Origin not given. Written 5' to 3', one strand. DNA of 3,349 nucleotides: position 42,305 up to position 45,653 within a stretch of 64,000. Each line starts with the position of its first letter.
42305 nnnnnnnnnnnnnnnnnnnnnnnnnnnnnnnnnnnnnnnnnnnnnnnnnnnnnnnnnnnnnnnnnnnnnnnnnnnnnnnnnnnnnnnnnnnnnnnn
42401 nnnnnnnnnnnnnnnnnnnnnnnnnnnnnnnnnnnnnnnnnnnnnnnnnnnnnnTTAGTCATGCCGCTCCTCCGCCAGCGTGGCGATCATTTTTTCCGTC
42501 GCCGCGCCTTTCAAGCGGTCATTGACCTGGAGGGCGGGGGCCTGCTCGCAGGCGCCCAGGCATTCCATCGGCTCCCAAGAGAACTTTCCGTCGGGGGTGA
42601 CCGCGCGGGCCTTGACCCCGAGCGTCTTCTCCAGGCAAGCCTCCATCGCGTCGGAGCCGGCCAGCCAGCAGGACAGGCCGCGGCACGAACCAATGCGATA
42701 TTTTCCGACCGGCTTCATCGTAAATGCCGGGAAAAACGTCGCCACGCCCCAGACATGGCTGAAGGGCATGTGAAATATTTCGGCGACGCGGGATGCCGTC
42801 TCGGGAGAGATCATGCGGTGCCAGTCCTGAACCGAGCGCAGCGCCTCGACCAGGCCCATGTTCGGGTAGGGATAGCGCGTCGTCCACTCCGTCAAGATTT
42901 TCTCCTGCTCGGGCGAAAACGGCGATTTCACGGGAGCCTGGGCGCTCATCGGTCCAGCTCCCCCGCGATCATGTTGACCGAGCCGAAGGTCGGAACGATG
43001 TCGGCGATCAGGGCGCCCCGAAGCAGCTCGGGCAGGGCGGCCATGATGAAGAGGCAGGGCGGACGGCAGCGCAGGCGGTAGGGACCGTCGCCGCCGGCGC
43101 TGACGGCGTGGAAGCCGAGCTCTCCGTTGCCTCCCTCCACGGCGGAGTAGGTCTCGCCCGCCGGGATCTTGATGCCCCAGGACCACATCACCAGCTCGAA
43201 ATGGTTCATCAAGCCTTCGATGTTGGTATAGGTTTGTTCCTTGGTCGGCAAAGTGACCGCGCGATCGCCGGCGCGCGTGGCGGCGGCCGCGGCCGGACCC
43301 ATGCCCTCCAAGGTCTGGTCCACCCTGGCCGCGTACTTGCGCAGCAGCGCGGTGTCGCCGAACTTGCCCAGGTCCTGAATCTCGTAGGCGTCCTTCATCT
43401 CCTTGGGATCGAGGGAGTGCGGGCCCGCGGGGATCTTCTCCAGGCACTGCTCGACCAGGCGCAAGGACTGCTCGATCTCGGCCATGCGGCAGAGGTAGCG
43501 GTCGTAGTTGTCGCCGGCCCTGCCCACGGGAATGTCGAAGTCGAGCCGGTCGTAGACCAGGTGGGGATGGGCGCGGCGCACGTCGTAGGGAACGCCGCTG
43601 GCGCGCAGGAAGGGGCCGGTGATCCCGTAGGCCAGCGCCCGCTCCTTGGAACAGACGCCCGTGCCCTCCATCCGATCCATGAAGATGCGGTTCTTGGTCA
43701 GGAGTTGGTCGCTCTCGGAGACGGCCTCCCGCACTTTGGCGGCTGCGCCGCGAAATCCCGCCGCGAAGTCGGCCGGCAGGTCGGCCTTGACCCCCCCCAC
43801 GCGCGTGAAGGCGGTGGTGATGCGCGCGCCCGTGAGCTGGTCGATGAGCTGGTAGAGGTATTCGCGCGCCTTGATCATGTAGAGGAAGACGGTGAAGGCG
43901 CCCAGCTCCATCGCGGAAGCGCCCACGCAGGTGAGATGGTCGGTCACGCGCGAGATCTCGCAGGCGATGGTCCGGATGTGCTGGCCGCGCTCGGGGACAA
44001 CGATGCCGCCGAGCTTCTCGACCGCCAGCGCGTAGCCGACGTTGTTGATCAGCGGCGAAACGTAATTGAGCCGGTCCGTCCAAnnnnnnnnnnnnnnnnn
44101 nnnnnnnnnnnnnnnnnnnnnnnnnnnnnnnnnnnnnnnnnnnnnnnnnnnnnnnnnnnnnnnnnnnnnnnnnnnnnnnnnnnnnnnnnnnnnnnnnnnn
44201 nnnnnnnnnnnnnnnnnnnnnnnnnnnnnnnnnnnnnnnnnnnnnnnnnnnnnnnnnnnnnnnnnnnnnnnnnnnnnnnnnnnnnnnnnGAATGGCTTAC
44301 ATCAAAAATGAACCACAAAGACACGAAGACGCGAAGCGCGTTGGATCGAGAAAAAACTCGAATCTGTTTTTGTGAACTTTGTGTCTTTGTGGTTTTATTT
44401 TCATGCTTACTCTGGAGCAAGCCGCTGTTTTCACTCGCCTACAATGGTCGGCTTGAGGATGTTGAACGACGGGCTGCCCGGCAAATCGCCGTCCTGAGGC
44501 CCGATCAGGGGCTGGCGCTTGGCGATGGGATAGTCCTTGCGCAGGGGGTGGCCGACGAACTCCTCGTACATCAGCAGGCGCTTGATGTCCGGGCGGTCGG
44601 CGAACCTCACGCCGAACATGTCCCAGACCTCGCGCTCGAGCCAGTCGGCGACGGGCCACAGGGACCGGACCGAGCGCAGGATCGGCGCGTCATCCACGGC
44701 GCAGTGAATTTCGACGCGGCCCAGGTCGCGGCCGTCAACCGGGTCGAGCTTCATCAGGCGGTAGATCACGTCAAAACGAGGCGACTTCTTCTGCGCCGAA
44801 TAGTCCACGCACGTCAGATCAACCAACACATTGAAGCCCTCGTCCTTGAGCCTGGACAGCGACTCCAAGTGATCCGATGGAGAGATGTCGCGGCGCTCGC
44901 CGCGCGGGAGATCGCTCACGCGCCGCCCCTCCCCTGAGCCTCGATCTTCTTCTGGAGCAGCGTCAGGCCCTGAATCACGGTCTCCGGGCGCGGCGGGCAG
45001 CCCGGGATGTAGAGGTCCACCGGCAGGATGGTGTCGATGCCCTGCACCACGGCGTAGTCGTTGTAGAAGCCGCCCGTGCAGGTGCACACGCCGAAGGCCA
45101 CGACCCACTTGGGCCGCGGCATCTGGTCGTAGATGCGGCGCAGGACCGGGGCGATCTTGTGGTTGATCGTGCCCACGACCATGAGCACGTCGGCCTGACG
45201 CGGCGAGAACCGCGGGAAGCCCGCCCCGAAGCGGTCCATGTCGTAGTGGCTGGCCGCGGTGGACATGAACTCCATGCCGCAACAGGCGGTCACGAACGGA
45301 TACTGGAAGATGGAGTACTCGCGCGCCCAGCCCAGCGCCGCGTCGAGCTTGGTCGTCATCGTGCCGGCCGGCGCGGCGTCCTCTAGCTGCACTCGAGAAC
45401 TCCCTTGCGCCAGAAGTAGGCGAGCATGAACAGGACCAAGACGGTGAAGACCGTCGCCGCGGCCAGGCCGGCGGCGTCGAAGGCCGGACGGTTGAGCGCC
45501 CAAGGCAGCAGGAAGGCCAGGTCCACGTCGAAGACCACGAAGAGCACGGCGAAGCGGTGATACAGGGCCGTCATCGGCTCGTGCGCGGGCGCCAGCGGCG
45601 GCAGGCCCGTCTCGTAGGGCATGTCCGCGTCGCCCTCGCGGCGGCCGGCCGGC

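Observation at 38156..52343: Complete nuo operon in circularly permuted order J-K-L-M-N-A-B-C-D-E-F-G-H-I, led by a flippase-like membrane protein gene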

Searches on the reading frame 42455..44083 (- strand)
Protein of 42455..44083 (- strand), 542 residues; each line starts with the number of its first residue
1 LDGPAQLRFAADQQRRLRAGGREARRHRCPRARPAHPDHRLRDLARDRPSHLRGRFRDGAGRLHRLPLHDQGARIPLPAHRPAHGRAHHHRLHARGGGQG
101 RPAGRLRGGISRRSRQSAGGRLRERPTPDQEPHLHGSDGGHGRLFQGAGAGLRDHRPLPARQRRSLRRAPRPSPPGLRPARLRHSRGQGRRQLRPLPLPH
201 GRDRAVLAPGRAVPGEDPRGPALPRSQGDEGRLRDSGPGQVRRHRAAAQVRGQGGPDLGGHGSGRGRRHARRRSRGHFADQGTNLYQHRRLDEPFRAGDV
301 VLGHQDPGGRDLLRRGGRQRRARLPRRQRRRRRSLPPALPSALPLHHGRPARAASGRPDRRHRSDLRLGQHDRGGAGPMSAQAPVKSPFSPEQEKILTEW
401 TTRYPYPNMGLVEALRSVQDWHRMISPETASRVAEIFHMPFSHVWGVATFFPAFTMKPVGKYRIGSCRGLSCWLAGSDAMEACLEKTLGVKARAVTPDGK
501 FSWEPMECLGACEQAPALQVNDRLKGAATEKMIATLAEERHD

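Call 3: search_protein_families(library=pfam, proteins=[window:42455-44083:-])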
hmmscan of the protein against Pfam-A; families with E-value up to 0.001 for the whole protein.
window:42455-44083:- (542 aa): 1 family
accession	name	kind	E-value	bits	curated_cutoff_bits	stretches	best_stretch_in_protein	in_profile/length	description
PF01257.25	2Fe-2S_thioredx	-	1.1e-38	132.8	24.8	1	399-538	3-142/145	Thioredoxin-like [2Fe-2S] ferredoxin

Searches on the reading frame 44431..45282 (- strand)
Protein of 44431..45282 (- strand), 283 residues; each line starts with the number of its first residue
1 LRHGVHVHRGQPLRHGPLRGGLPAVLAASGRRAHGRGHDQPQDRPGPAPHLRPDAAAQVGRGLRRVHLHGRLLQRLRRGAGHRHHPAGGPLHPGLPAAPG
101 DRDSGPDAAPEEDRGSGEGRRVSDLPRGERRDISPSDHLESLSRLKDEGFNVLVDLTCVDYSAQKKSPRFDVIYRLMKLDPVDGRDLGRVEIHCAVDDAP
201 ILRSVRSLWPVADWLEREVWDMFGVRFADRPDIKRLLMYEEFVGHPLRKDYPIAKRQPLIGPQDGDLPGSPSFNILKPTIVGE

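Call 3: search_protein_families(library=pfam, proteins=[window:44431-45282:-])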
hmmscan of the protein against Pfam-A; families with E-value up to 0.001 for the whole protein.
window:44431-45282:- (283 aa): 1 family
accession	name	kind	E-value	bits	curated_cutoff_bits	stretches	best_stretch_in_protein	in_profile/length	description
PF00329.25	Complex1_30kDa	-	3.6e-35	121.6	22.5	1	133-256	3-123/124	Respiratory-chain NADH dehydrogenase, 30 Kd subunit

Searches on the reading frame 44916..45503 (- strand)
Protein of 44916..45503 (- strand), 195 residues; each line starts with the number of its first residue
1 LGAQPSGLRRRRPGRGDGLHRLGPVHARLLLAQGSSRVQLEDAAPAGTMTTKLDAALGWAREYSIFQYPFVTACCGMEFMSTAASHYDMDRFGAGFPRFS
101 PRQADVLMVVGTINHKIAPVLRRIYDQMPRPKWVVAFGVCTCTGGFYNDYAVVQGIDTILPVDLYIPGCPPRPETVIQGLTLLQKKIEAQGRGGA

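Call 3: search_protein_families(library=pfam, proteins=[window:44916-45503:-])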
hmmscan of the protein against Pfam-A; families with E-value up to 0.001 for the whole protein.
window:44916-45503:- (195 aa): 1 family
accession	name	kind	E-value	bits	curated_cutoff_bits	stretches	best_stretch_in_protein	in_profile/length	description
PF01058.29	Oxidored_q6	-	3.6e-27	95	27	1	74-181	1-126/128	NADH ubiquinone oxidoreductase, 20 Kd subunit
